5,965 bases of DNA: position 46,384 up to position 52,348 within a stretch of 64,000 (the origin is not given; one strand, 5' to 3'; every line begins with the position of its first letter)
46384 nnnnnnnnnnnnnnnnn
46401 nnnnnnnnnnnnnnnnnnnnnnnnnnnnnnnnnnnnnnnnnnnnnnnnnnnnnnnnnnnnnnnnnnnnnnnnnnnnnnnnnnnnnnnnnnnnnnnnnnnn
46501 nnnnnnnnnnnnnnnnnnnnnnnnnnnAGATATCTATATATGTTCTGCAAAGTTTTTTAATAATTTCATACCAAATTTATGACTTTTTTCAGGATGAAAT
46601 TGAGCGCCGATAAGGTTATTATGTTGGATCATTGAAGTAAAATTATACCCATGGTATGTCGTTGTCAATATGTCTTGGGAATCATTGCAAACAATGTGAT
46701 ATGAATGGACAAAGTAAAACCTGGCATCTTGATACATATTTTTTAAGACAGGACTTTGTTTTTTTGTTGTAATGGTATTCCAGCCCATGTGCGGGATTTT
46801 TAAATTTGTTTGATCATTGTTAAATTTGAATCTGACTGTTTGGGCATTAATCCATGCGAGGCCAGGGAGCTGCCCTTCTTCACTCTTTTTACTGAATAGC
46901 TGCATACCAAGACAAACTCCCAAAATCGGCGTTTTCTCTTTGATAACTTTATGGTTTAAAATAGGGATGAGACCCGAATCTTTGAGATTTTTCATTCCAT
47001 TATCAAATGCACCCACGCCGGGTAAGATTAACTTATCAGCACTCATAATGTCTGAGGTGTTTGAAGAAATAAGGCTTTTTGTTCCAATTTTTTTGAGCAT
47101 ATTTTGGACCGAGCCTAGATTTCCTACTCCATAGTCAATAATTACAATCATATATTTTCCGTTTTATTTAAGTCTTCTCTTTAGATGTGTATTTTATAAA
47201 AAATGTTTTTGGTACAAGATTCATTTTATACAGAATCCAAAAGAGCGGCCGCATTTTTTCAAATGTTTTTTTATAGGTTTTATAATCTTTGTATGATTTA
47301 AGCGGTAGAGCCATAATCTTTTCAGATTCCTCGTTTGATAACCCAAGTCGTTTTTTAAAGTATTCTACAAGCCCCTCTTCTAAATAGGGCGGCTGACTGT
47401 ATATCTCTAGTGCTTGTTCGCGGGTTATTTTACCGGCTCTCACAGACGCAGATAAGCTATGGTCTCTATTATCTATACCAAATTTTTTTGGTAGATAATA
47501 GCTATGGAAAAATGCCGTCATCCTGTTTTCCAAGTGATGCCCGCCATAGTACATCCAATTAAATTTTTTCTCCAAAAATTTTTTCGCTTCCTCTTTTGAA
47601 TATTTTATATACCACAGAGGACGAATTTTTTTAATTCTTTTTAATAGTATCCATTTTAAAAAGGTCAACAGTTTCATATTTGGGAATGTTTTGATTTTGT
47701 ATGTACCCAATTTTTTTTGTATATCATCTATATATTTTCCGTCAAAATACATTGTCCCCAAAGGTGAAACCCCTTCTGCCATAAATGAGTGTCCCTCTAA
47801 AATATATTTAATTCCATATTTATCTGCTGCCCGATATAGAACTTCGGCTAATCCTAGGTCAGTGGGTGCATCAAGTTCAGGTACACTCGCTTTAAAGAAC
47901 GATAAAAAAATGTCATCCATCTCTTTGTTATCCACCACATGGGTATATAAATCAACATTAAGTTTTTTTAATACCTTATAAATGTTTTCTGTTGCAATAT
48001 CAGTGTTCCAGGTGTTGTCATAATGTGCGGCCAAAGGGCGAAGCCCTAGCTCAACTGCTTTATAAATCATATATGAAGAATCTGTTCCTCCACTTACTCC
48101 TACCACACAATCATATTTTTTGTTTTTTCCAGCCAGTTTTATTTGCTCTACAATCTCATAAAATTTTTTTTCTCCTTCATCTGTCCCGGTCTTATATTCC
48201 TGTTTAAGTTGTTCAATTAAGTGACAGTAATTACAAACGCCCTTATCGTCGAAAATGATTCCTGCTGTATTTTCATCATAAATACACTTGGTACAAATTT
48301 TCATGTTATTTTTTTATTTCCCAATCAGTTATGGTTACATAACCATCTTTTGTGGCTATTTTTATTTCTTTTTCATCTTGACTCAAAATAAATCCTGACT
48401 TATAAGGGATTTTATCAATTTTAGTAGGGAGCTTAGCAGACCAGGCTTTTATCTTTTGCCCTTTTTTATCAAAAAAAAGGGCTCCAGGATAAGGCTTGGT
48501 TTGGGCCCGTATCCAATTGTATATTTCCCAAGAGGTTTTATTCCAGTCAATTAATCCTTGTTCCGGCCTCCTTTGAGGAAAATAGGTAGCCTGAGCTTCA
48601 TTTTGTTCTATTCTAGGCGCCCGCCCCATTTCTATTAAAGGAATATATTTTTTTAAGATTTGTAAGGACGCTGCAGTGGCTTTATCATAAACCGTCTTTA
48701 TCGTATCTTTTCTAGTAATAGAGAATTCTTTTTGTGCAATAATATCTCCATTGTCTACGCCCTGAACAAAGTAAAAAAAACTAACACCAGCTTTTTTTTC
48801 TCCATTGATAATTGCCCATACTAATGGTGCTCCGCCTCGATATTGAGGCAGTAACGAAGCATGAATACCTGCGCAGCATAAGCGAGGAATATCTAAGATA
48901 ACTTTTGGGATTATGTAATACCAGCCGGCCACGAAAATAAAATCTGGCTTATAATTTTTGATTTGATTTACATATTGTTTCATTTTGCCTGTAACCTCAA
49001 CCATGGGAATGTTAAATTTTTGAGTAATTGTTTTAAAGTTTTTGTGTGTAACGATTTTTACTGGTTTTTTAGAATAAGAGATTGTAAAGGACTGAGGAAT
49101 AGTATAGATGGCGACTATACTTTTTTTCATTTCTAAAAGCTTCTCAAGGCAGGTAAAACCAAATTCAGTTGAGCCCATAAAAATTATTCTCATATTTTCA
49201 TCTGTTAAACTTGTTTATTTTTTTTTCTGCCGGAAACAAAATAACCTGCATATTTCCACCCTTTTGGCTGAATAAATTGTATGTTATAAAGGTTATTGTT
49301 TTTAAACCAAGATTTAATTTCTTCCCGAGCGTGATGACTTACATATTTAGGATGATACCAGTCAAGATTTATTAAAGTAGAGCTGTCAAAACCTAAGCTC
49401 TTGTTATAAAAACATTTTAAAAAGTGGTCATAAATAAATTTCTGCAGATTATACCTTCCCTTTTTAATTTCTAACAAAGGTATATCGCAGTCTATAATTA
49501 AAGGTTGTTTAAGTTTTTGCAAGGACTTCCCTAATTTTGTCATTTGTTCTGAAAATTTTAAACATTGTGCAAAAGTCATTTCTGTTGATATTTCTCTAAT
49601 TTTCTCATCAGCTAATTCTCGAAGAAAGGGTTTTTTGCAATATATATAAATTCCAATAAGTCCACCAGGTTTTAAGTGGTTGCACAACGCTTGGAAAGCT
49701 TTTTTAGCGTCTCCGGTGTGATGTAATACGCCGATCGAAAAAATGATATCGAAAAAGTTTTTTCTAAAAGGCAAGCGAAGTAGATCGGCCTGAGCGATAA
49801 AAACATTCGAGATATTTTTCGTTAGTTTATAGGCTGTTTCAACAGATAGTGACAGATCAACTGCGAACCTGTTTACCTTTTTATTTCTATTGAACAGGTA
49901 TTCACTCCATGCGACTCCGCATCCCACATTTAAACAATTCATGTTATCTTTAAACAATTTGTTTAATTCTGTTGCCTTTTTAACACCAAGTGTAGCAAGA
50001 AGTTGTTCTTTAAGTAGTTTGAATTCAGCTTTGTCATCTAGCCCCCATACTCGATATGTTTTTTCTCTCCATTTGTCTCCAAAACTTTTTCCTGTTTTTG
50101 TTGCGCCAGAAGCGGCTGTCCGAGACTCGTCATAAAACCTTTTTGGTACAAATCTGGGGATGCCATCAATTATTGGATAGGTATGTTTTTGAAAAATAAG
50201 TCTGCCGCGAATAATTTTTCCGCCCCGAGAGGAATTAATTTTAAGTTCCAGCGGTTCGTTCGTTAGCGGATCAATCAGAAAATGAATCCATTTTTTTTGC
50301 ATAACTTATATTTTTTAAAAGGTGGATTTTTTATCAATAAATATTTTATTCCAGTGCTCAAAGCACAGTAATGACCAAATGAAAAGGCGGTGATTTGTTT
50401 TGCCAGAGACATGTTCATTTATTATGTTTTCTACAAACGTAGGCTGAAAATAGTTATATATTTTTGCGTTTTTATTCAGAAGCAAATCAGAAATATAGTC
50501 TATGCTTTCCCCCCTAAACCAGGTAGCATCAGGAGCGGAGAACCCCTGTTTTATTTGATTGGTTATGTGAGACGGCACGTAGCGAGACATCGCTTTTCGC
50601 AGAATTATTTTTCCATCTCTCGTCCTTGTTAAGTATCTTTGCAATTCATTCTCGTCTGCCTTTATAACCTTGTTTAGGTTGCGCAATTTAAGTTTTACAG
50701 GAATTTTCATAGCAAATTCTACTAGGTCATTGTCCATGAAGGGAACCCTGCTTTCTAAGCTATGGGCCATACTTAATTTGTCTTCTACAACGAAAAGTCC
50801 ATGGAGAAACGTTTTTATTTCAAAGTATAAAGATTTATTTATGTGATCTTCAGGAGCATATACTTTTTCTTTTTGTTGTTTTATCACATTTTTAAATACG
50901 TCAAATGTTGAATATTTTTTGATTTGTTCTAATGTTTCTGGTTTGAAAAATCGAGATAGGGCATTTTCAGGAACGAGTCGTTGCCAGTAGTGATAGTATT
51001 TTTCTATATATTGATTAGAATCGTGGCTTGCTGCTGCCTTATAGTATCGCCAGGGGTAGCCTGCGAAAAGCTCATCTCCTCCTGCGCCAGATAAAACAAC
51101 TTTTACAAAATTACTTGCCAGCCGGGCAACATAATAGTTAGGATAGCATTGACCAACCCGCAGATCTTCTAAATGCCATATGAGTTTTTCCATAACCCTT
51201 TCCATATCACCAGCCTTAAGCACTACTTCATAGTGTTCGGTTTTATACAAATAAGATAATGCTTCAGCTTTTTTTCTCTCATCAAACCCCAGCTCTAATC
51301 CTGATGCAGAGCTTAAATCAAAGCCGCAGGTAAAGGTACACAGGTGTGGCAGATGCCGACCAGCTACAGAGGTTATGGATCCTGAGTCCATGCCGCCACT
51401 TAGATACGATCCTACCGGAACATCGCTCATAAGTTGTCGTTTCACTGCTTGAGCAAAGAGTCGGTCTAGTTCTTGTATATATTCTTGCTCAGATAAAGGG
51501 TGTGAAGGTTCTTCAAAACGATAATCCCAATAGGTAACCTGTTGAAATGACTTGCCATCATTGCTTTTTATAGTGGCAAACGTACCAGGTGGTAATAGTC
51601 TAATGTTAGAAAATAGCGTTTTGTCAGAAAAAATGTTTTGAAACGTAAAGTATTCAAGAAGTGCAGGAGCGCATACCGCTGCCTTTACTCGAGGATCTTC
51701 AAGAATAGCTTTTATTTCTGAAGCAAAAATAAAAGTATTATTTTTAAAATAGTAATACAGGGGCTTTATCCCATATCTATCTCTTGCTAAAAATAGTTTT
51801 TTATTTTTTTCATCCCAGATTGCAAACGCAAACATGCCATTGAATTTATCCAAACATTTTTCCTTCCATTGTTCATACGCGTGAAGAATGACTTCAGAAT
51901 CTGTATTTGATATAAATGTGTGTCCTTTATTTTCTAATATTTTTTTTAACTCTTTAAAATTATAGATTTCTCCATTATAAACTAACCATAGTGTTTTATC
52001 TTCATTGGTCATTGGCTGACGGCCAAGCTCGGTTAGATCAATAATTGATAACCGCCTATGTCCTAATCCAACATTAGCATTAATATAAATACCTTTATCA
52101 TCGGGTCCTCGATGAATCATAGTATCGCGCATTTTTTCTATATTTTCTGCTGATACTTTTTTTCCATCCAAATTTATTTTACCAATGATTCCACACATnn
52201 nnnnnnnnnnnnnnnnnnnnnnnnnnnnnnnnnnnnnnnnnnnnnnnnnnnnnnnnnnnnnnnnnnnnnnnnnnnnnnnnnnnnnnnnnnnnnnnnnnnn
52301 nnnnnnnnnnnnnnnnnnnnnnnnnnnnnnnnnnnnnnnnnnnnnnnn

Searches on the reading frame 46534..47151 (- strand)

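Call 9: search_protein_families(library=pfam, proteins=[window:46534-47151:-], max_evalue=0.001)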
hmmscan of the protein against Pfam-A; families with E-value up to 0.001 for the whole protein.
window:46534-47151:- (205 aa): 4 families
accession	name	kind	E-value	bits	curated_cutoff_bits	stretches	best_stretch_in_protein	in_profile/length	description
PF00117.34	GATase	-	1.1e-21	77.9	22.8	1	3-203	1-188/190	Glutamine amidotransferase class-I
PF01174.25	SNO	-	6.4e-09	36.4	27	1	16-192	12-174/188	SNO glutamine amidotransferase family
PF07722.19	Peptidase_C26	-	3.1e-06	27.6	20.5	1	65-188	97-219/219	Peptidase C26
PF07685.20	GATase_3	-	0.00032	20.8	27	1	19-106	19-116/196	CobB/CobQ-like glutamine amidotransferase domain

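Call 22: search_protein_families(library=ncbifam, proteins=[window:46534-47151:-], max_evalue=0.001)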
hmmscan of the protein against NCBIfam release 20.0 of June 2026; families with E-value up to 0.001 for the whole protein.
window:46534-47151:- (205 aa): 15 families
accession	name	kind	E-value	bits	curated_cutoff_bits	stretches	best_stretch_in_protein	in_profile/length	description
TIGR01855.1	IMP_synth_hisH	equivalog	8.2e-73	244.4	105.4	1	2-203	1-197/198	imidazole glycerol phosphate synthase subunit HisH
NF010608.0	PRK14004.1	equivalog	2e-44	151.8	216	1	1-203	1-208/210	imidazole glycerol phosphate synthase subunit HisH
TIGR00888.1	guaA_Nterm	equivalog_domain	9.4e-12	44.7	172.15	2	124-205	101-184/188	glutamine-hydrolyzing GMP synthase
NF001975.0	PRK00758.1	equivalog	4.7e-11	42.6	198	2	1-90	3-85/185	GMP synthase subunit A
NF000848.1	PRK00074.1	equivalog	3e-09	36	400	1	2-205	1-187/512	glutamine-hydrolyzing GMP synthase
TIGR03800.1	PLP_synth_Pdx2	equivalog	1.2e-07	31.9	105.55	1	17-167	16-169/184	pyridoxal 5'-phosphate synthase glutaminase subunit PdxT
TIGR00566.1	trpG_papA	subfamily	4.5e-07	29.8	121.05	1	36-202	42-190/192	glutamine amidotransferase of anthranilate synthase or aminodeoxychorismate synthase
NF001989.1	PRK00784.1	equivalog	1.9e-06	26.8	273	1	14-115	263-368/480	cobyric acid synthase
NF005367.0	PRK06895.1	equivalog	1.1e-05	25.4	265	1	108-203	87-187/190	anthranilate synthase component II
NF005072.0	PRK06490.1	equivalog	4.2e-05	22.6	339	0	69-89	88-108/251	glutamine amidotransferase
NF010081.0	PRK13566.1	equivalog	0.00026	19.4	645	0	68-203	595-718/729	anthranilate synthase component I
NF006562.0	PRK09065.1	equivalog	0.00046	19.8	205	0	68-87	85-104/242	glutamine amidotransferase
NF005849.0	PRK07765.1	equivalog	0.00056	19.2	308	0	59-85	62-88/219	aminodeoxychorismate/anthranilate synthase component II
TIGR01737.1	FGAM_synth_I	equivalog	0.00067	19.1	177.8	0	34-123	37-122/228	phosphoribosylformylglycinamidine synthase I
NF011201.0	PRK14607.1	equivalog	0.00072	18.3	670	0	68-202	68-186/534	bifunctional anthranilate synthase component II/anthranilate phosphoribosyltransferase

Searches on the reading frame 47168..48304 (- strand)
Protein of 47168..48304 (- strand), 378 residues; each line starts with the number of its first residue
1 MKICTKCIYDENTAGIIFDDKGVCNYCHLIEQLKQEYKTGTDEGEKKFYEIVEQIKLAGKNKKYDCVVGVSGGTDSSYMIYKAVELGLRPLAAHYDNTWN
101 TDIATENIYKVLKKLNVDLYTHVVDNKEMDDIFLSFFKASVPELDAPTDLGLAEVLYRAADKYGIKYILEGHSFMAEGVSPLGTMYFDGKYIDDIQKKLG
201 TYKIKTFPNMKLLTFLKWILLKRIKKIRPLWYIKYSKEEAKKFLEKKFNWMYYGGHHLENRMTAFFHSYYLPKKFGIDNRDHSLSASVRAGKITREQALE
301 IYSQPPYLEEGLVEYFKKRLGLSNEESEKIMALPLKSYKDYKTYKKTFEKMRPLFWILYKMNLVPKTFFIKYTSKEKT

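Call 9: search_protein_families(library=pfam, proteins=[window:47168-48304:-], max_evalue=0.001)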
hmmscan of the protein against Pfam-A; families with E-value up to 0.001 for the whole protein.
window:47168-48304:- (378 aa): 0 families

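Call 22: search_protein_families(library=ncbifam, proteins=[window:47168-48304:-], max_evalue=0.001)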
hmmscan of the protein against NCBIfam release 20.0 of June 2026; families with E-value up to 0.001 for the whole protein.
window:47168-48304:- (378 aa): 2 families
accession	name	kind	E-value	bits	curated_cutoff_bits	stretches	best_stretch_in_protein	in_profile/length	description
TIGR03573.1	WbuX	subfamily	1.1e-74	252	203.2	1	1-331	1-343/344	N-acetyl sugar amidotransferase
TIGR02432.1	lysidine_TilS_N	equivalog_domain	0.00025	21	93.6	0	66-128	2-70/189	tRNA lysidine(34) synthetase TilS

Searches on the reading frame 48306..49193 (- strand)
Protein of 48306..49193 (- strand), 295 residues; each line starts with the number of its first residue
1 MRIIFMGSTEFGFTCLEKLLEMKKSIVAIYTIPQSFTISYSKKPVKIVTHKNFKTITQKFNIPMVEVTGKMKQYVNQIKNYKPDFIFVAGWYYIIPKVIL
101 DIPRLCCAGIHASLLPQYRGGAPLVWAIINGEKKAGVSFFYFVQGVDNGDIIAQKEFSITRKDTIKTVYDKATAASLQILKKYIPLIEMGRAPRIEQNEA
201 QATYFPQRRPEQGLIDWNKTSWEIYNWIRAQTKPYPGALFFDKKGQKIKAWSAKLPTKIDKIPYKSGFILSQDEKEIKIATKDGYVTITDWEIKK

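Call 21: search_protein_families(library=pfam, proteins=[window:48306-49193:-], max_evalue=0.00001)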
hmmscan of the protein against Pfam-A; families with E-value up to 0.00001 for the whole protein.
window:48306-49193:- (295 aa): 2 families
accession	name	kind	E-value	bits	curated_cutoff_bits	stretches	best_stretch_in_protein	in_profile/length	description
PF00551.24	Formyl_trans_N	-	5.7e-28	98.3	26.1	1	1-180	1-177/181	Formyl transferase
PF02911.23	Formyl_trans_C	-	6.6e-17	62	21.1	1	210-291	4-82/100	Formyl transferase, C-terminal domain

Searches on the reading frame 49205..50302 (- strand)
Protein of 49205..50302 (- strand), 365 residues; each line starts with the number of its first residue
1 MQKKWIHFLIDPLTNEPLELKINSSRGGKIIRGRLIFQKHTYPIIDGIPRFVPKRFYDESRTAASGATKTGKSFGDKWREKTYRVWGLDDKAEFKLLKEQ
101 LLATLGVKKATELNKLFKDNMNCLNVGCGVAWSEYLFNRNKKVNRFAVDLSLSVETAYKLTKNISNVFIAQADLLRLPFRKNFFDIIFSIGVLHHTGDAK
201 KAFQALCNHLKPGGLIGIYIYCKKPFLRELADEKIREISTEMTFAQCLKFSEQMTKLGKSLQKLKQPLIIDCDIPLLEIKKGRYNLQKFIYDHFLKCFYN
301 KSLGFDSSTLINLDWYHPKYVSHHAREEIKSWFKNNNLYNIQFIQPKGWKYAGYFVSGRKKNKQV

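Call 21: search_protein_families(library=pfam, proteins=[window:49205-50302:-], max_evalue=0.00001)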
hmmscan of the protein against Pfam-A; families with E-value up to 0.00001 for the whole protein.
window:49205-50302:- (365 aa): 5 families
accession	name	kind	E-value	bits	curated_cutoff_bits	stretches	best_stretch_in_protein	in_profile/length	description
PF08241.18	Methyltransf_11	-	6.8e-14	52.7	21.2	1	124-216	1-93/95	Methyltransferase domain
PF13649.12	Methyltransf_25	-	8.5e-12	46.1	27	1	124-214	2-97/97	Methyltransferase domain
PF13847.12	Methyltransf_31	-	1.6e-10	41.3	27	1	118-253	2-133/145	Methyltransferase domain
PF13489.12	Methyltransf_23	-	1.9e-10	41.2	27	1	112-223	12-121/164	Methyltransferase domain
PF08242.18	Methyltransf_12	-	7.6e-09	36.6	30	1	124-216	1-98/98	Methyltransferase domain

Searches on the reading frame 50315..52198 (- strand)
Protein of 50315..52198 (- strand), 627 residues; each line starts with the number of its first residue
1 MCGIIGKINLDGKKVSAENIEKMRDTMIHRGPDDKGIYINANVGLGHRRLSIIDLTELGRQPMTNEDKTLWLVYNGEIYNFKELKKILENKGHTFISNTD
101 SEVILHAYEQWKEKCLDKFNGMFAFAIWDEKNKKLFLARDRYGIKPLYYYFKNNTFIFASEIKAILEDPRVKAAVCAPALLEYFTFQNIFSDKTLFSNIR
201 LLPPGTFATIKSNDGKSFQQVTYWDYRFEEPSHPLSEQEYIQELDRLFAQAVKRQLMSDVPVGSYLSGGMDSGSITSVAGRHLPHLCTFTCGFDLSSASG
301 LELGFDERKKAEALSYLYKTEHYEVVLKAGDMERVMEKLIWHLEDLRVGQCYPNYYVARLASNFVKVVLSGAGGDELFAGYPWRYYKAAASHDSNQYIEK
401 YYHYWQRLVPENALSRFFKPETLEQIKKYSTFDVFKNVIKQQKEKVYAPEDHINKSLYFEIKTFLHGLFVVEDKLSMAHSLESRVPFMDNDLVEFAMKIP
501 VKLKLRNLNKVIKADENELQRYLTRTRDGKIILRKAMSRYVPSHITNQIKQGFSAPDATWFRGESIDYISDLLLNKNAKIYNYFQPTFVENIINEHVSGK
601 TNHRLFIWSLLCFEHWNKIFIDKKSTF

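Call 21: search_protein_families(library=pfam, proteins=[window:50315-52198:-], max_evalue=0.00001)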
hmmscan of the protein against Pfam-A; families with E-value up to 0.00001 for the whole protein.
window:50315-52198:- (627 aa): 3 families
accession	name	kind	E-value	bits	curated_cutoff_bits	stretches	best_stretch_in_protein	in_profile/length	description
PF00733.27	Asn_synthase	-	1.9e-92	311.1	21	1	243-617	1-353/354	Asparagine synthase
PF13537.11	GATase_7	-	3.2e-51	172.9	25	1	47-166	1-122/123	Glutamine amidotransferase domain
PF13522.11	GATase_6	-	1.2e-48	164.9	27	1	32-161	1-130/130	Glutamine amidotransferase domain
